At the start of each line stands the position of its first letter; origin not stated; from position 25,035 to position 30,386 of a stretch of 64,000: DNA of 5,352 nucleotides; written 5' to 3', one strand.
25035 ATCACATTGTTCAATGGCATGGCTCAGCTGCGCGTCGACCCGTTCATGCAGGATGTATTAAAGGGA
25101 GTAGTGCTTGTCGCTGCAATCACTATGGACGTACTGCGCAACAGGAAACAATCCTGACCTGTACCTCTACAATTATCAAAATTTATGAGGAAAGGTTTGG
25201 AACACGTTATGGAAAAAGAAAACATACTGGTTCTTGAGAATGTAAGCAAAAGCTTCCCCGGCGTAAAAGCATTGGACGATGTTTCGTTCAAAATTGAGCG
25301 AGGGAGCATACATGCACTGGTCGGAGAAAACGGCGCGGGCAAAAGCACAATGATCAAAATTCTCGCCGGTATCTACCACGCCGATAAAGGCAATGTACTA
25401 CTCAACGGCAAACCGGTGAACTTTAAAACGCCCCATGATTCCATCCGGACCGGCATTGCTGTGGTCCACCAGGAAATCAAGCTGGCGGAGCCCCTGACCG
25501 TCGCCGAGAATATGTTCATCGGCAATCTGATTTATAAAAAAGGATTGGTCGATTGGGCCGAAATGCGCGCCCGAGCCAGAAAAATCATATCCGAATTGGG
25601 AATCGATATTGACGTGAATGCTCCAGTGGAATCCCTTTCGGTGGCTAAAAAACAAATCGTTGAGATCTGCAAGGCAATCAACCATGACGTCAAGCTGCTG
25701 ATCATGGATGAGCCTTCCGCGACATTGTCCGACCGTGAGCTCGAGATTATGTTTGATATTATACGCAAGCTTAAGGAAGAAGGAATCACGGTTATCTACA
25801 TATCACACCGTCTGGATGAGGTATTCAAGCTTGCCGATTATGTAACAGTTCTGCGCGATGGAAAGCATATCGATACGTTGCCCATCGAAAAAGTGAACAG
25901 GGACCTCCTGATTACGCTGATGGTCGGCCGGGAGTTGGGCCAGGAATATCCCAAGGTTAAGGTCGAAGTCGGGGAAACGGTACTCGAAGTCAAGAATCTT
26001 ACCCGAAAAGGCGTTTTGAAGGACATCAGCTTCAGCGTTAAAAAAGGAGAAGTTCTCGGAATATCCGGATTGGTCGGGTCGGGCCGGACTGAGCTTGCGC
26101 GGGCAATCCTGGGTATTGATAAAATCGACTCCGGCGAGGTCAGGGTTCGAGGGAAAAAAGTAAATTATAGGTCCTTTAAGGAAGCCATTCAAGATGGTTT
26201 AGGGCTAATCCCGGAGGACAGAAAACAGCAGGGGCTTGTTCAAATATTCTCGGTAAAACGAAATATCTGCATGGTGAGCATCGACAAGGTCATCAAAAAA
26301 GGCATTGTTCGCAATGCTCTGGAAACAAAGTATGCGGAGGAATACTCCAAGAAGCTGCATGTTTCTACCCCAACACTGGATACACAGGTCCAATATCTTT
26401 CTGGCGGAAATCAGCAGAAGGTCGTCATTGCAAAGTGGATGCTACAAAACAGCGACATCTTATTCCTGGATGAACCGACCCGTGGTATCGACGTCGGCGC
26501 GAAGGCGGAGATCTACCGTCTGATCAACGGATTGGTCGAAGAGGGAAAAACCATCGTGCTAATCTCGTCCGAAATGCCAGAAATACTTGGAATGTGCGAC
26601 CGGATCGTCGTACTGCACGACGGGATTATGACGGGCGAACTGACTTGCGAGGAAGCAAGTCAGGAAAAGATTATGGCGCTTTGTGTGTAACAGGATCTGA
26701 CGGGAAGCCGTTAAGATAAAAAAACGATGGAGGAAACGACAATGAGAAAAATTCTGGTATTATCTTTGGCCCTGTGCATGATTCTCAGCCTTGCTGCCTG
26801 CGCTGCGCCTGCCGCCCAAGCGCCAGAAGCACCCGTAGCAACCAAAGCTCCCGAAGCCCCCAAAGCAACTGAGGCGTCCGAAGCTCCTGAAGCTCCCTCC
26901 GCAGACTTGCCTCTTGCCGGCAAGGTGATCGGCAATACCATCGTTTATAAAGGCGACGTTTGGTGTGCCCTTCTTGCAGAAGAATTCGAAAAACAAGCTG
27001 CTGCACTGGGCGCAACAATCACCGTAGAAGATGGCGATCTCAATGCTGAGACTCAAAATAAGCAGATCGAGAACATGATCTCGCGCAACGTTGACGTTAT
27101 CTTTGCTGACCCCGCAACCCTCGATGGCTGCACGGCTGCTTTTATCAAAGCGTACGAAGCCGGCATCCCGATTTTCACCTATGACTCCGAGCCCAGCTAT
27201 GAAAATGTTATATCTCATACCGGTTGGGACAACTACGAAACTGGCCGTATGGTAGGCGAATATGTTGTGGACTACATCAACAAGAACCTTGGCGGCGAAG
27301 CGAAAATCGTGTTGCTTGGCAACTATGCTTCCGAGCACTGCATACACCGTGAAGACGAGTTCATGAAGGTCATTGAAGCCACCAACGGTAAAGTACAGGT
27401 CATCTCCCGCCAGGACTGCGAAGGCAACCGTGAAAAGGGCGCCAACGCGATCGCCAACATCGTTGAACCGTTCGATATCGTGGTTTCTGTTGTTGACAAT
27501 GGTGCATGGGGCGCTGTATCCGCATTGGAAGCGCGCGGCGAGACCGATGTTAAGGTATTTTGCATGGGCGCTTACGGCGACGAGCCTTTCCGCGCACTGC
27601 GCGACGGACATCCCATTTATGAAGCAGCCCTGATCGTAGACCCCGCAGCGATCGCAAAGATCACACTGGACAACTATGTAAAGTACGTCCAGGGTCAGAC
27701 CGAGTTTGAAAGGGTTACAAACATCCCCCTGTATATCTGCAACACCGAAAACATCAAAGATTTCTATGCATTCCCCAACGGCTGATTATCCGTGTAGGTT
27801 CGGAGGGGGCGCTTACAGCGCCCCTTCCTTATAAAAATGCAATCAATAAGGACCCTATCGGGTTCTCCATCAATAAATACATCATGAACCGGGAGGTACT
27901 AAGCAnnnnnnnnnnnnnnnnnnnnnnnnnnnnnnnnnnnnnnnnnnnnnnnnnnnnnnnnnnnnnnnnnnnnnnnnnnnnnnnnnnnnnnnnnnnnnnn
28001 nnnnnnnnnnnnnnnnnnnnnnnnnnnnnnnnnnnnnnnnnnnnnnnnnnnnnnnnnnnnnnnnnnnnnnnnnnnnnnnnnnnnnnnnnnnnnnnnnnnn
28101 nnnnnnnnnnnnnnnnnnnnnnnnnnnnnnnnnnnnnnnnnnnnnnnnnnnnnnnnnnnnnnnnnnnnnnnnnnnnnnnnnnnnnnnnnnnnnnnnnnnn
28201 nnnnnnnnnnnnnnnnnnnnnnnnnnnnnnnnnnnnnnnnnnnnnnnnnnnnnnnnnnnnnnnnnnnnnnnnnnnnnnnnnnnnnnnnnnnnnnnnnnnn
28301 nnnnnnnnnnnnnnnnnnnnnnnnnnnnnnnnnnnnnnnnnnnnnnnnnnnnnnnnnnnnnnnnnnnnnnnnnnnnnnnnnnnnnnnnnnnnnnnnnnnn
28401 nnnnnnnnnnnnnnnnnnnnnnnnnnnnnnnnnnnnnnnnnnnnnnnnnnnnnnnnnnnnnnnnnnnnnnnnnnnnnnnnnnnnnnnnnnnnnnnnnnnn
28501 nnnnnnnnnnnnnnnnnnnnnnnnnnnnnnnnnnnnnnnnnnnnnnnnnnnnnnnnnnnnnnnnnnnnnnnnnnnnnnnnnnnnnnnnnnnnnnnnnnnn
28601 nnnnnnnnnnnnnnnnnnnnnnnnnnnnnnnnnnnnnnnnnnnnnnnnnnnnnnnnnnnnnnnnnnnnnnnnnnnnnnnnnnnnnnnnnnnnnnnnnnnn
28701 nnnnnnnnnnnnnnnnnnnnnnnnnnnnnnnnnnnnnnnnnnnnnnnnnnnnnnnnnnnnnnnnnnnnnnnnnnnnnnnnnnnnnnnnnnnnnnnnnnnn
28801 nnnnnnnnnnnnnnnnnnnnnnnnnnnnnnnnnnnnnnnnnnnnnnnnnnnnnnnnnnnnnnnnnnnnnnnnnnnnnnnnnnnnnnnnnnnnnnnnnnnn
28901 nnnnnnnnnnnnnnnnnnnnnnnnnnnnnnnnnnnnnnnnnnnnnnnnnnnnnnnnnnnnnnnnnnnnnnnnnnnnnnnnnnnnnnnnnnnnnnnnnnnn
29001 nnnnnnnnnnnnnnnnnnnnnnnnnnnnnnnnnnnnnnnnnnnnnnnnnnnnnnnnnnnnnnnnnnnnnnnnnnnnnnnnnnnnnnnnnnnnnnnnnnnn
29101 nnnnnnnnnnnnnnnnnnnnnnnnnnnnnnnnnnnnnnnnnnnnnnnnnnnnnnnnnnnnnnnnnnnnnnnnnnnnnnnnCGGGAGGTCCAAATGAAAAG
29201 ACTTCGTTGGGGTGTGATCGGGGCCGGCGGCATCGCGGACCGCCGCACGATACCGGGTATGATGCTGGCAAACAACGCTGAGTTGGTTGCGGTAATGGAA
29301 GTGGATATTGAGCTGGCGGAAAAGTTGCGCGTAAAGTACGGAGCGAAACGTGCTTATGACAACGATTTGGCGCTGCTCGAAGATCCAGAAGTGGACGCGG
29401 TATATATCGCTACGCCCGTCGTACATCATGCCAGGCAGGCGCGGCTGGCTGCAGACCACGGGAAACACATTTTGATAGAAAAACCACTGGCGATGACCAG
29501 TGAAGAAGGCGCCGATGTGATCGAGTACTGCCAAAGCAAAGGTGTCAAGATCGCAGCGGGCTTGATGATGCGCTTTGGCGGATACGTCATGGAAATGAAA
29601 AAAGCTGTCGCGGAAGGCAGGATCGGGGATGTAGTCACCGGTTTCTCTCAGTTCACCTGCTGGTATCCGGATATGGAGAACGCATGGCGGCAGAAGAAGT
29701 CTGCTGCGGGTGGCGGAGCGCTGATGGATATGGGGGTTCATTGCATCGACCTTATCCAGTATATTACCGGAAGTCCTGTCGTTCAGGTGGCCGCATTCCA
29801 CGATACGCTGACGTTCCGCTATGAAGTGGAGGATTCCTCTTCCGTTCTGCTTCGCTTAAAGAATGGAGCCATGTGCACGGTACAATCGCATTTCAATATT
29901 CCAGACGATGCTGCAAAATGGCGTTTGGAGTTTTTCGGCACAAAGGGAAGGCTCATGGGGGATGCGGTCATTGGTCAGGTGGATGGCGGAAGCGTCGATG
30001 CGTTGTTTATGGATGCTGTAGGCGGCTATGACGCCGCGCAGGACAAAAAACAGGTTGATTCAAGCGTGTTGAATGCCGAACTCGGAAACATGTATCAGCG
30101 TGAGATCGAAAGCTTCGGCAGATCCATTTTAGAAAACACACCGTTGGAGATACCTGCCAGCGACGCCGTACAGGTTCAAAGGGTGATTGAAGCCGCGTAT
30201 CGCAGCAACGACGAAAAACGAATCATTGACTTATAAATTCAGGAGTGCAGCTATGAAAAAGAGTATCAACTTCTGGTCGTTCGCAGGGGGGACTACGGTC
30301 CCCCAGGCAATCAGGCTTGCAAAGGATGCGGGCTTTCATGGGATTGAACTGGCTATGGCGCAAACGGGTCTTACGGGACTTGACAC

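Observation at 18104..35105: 17-kb ROK-associated locus for an unidentified, probably multiply N-acylated amino sugar or aminocyclitol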

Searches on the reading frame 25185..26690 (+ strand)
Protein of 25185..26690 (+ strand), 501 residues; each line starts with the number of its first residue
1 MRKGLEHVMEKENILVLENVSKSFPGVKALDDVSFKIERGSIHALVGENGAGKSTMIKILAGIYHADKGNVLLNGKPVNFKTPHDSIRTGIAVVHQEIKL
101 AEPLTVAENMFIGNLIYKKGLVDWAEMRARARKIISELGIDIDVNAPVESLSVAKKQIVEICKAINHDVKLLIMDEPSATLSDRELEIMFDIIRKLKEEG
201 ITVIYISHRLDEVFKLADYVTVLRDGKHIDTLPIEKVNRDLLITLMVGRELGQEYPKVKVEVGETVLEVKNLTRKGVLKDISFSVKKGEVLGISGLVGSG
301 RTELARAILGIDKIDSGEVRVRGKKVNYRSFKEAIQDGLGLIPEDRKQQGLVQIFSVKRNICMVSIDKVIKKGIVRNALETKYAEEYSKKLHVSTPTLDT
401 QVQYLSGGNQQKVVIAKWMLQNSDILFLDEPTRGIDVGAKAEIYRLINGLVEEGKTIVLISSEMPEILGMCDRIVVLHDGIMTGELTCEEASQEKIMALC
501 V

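Call 3: search_protein_families(library=pfam, proteins=[window:25185-26690:+])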
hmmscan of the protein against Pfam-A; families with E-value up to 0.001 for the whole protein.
window:25185-26690:+ (501 aa): 4 families
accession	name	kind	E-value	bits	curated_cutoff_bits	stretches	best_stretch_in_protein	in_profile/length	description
PF00005.33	ABC_tran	-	1.3e-56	191.5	25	2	30-178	1-136/137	ABC transporter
PF13304.12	AAA_21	-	9.8e-07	29.6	27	0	42-63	1-22/304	AAA domain, putative AbiEii toxin, Type IV TA system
PF13401.12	AAA_22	-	9.6e-06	26.4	27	0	40-204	5-119/130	AAA domain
PF13604.12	AAA_30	-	0.00075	19.7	27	0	41-72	19-50/191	AAA domain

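Call 5: search_protein_families(library=ncbifam, proteins=[window:25185-26690:+], max_evalue=0.01)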
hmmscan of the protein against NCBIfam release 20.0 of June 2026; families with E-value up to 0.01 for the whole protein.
window:25185-26690:+ (501 aa): 194 families (the best 25 are shown)
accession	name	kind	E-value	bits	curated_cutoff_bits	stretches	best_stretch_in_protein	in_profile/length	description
NF010069.0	PRK13549.1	equivalog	1.3e-172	574.9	699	1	12-499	3-500/513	xylose ABC transporter ATP-binding protein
NF008442.0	PRK11288.1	equivalog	1.5e-171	571.1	689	1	11-500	4-495/504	L-arabinose ABC transporter ATP-binding protein AraG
NF040905.2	GguA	equivalog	3.7e-168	560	810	1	14-498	1-498/500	multiple monosaccharide ABC transporter ATP-binding protein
NF008030.0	PRK10762.1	equivalog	5.1e-165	550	745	1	12-500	2-491/501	ribose ABC transporter ATP-binding protein RbsA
NF008215.0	PRK10982.1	equivalog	1.1e-158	529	828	1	9-500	8-502/506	galactose/methyl galactoside ABC transporter ATP-binding protein MglA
NF041861.1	YtfR_transport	equivalog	2.5e-154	514.3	850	1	15-498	2-488/492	galactofuranose ABC transporter, ATP-binding protein YtfR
NF007253.0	PRK09700.1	equivalog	1.9e-152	508.4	772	1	14-499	5-505/510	D-allose ABC transporter ATP-binding protein AlsA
TIGR02633.1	xylG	equivalog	5.3e-148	493.6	723.65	1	15-498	2-497/500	D-xylose ABC transporter ATP-binding protein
NF011967.0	PRK15439.1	equivalog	3e-117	392.2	586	1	9-499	6-498/510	autoinducer 2 ABC transporter ATP-binding protein LsrA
NF047930.1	ABC_ATP_B6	equivalog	8.8e-109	364.4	670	1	14-499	2-507/510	putative B6 ABC transporter ATP-binding protein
TIGR01188.1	drrA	subfamily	2e-68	230.9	312.45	2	22-239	1-213/302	daunorubicin resistance ABC transporter, ATP-binding protein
TIGR03608.1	L_ocin_972_ABC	subfamily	2e-62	210.4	254.85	2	17-218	1-201/206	putative bacteriocin export ABC transporter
TIGR04521.1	ECF_ATPase_2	equivalog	4.7e-61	206.3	330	2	27-231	18-226/279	energy-coupling factor transporter ATPase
TIGR02857.1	CydD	equivalog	1.2e-59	202.7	435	2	10-221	316-527/529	thiol reductant ABC exporter subunit CydD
TIGR04520.1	ECF_ATPase_1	equivalog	2.6e-58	197.6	315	2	17-233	3-219/269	energy-coupling factor transporter ATPase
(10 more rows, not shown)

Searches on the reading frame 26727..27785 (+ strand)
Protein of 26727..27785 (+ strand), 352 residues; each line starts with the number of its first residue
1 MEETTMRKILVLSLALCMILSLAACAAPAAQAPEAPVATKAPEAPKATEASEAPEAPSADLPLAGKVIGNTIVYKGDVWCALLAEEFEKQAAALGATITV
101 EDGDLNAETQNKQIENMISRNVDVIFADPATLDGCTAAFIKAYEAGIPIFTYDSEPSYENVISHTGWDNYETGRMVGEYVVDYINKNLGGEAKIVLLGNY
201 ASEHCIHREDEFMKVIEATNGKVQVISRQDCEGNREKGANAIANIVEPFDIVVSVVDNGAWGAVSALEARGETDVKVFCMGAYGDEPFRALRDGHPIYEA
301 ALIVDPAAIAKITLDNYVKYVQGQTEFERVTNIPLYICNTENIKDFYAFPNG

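Call 3: search_protein_families(library=pfam, proteins=[window:26727-27785:+])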
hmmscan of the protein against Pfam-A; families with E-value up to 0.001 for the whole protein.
window:26727-27785:+ (352 aa): 1 family
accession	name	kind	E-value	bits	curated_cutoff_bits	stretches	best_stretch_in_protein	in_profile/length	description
PF13407.12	Peripla_BP_4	-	7.2e-39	134.3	35.1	1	71-324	4-257/258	Periplasmic binding protein domain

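Call 5: search_protein_families(library=ncbifam, proteins=[window:26727-27785:+], max_evalue=0.01)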
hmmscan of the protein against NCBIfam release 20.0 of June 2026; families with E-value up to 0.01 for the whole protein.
window:26727-27785:+ (352 aa): 13 families
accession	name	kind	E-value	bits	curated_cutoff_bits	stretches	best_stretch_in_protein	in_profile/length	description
NF007936.0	PRK10653.1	equivalog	2.1e-22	79.8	337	1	83-325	44-281/295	ribose ABC transporter substrate-binding protein RbsB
TIGR02634.1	xylF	equivalog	5.2e-14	52.5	389.55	1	86-273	19-209/302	D-xylose ABC transporter substrate-binding protein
NF007680.0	PRK10355.1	equivalog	6.5e-14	51.9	504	1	87-273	47-236/331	D-xylose ABC transporter substrate-binding protein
NF041827.1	YtfQ_transport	equivalog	1.1e-13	50.8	510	1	64-332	24-297/320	galactofuranose ABC transporter, galactofuranose-binding protein YtfQ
NF011924.1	PRK15395.1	equivalog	2.7e-09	36.6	420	1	64-173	24-139/329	galactose/glucose ABC transporter substrate-binding protein MglB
NF040907.2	ChvE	equivalog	2.6e-08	33.5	460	1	86-188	19-122/324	multiple monosaccharide ABC transporter substrate-binding protein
TIGR02955.1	TMAO_TorT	equivalog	1e-06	28.2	310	1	90-270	24-205/295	TMAO reductase system periplasmic protein TorT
TIGR02417.1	fruct_sucro_rep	subfamily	2.5e-05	23.7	389.55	1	81-245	76-231/327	D-fructose-responsive transcription factor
NF008185.0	PRK10936.1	equivalog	8.2e-05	21.7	200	1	89-330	71-308/346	TMAO reductase system periplasmic protein TorT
NF007979.0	PRK10703.1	equivalog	0.00017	20.8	501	1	68-271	62-262/341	HTH-type transcriptional repressor PurR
TIGR02637.1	RhaS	equivalog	0.00019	20.8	342.25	1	91-193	24-127/302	rhamnose ABC transporter substrate-binding protein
NF008452.0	PRK11303.1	equivalog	0.00025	20.4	385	1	81-247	77-234/332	catabolite repressor/activator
NF011937.0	PRK15408.1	equivalog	0.0003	19.8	384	1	106-248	69-210/340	autoinducer 2 ABC transporter substrate-binding protein LsrB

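Call 53: search_solved_structures(query=window:26727-27785:+, max_evalue=0.00001)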
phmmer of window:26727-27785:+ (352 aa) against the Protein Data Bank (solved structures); distinct sequences matched with E-value up to 0.00001: 47.
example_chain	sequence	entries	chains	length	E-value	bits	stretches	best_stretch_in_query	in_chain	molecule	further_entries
2fn8_A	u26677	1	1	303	1.7e-21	80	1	76-349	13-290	ribose ABC transporter, periplasmic ribose-binding protein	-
2fn9_A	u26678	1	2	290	1.2e-19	74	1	76-338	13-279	ribose ABC transporter, periplasmic ribose-binding protein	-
2ioy_A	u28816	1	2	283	5.4e-19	71.8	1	69-342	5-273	Periplasmic sugar-binding protein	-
5hsg_A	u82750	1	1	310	5.5e-18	68.5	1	87-324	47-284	Putative ABC transporter, nucleotide binding/ATPase protein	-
1drk_A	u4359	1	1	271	2.9e-17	66.1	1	83-306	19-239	D-RIBOSE-BINDING PROTEIN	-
2gx6_A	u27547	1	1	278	3.6e-17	65.8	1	83-305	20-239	D-ribose-binding periplasmic protein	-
1dbp_A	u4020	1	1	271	6.2e-17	65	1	83-306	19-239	D-RIBOSE-BINDING PROTEIN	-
4yv7_A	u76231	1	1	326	7.7e-17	64.7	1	82-326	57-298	Periplasmic binding protein/LacI transcriptional regulator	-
1ba2_A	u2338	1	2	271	7.9e-17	64.7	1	83-306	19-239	D-RIBOSE-BINDING PROTEIN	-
1urp_A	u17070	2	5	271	8.3e-17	64.6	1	83-306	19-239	D-RIBOSE-BINDING PROTEIN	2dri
7e7m_A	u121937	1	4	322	9.1e-17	64.5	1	77-345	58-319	D-ribose ABC transporter substrate-binding protein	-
1drj_A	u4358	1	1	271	1.1e-16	64.3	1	83-306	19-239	D-RIBOSE-BINDING PROTEIN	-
3l49_A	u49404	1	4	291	4e-15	59.1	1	62-342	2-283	ABC sugar (Ribose) transporter, periplasmic substrate-binding subunit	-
4zjp_A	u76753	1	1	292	2.6e-14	56.4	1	82-324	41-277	Monosaccharide-transporting ATPase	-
6hb0_A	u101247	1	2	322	3.1e-13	52.9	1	53-298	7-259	ABC transporter periplasmic-binding protein YtfQ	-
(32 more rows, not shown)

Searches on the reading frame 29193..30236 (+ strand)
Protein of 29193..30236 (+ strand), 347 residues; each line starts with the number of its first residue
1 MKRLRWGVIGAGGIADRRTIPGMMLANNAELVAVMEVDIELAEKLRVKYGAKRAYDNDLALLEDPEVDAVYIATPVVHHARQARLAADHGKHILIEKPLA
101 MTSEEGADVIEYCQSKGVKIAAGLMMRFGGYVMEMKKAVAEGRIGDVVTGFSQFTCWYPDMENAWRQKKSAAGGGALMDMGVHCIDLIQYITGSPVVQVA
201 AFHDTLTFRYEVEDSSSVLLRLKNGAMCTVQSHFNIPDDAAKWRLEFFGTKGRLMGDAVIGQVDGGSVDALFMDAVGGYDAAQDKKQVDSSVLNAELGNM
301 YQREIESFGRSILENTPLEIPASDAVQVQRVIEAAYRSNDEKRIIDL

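Call 4: search_protein_families(library=pfam, proteins=[window:29193-30236:+])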
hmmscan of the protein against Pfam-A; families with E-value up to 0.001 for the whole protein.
window:29193-30236:+ (347 aa): 5 families
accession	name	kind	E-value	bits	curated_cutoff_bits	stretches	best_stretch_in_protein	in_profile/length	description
PF22725.1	GFO_IDH_MocA_C3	-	4e-32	111.2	27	1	133-254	2-123/124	GFO/IDH/MocA C-terminal domain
PF01408.29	GFO_IDH_MocA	-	1.6e-25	90.5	24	1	4-122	1-118/120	Oxidoreductase family, NAD-binding Rossmann fold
PF02894.22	GFO_IDH_MocA_C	-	2.5e-24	86.7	22.9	1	136-346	1-217/218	Oxidoreductase family, C-terminal alpha/beta domain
PF19858.4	OxRdtase_C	-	6.2e-05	22.9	26.3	1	179-236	24-81/163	Bacterial oxidoreductases, C-terminal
PF22685.1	Gal80p_C-like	-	0.00043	20.9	29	0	131-202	2-77/152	Gal80p, C-terminal domain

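Call 6: search_protein_families(library=ncbifam, proteins=[window:29193-30236:+], max_evalue=0.01)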
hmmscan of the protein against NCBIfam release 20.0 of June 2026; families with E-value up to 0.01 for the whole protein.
window:29193-30236:+ (347 aa): 9 families
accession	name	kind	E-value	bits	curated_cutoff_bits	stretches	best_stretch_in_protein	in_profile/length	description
TIGR04380.1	myo_inos_iolG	equivalog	1.6e-44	152.2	355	1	4-345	2-329/330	inositol 2-dehydrogenase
NF052479.1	LevoglcsnDh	equivalog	2.4e-31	108.8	650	1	1-205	1-214/386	levoglucosan dehydrogenase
NF040723.1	UDP-GlcNAcDh_Arch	equivalog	1.8e-30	106.5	450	1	4-255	1-236/302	UDP-N-acetylglucosamine 3-dehydrogenase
NF041392.1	XylDh_Gfo6_Halo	equivalog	2e-27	95.9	350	1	3-346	16-349/350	D-xylose 1-dehydrogenase Gfo6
NF008607.0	PRK11579.1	subfamily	1.4e-23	83.5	330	1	3-197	4-194/346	oxidoreductase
NF052679.1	InsChiInosDhIolG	equivalog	5.7e-19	68.3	540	1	4-235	3-230/343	bifunctional inositol 2-dehydrogenase/D-chiro-inositol 1-dehydrogenase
NF007574.0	PRK10206.1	equivalog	2e-17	63.3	352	1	42-218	41-212/345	oxidoreductase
NF058563.1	BT_2159_fam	equivalog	1.2e-12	47.6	650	1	6-194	3-185/350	disaccharide 3-dehydrogenase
NF058561.1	BT_2158_fam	equivalog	2.9e-10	39.4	750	1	9-157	41-189/487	glycoside 3-dehydrogenase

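Call 25: search_solved_structures(query=window:29193-30236:+, max_evalue=1e-10)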
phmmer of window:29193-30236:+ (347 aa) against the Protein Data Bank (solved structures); distinct sequences matched with E-value up to 1e-10: 64 (the best 60 are shown).
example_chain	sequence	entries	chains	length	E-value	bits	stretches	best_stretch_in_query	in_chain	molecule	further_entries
4koa_A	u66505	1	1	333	1.5e-34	123.2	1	4-268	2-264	1,5-anhydro-D-fructose reductase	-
2glx_A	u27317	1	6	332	7.8e-34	120.8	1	5-269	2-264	1,5-anhydro-D-fructose reductase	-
7xr9_A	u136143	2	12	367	2e-28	103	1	1-190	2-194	DgpA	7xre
3evn_A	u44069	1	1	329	2e-27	99.7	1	2-255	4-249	Oxidoreductase, Gfo/Idh/MocA family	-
5a02_A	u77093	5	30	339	1.4e-26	97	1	3-345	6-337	ALDOSE-ALDOSE OXIDOREDUCTASE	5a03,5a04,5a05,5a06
1evj_A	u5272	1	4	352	1.5e-25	93.5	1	3-338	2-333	GLUCOSE-FRUCTOSE OXIDOREDUCTASE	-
1ofg_A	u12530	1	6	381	3.3e-25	92.4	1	3-338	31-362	GLUCOSE-FRUCTOSE OXIDOREDUCTASE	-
1ryd_A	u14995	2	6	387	3.5e-25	92.4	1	3-338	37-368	glucose-fructose oxidoreductase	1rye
1h6a_A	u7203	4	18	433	5.2e-25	91.8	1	3-338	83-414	PRECURSOR FORM OF GLUCOSE-FRUCTOSE OXIDOREDUCTASE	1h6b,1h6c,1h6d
3q2k_A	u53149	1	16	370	7e-25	91.4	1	2-264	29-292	oxidoreductase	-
9m3d_B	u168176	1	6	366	4.1e-24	88.8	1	1-340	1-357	DgpA1 from W974-1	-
7wzd_A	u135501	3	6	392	1.3e-22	83.9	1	4-249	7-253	4,5-dihydroxyphthalate dehydrogenase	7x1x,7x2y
3ezy_A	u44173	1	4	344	2.2e-22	83.2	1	4-259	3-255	Dehydrogenase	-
6a3f_A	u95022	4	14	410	9.7e-22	81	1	34-194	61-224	Putative dehydrogenase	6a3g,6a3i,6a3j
4had_A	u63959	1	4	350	1e-21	81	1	3-201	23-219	Probable oxidoreductase protein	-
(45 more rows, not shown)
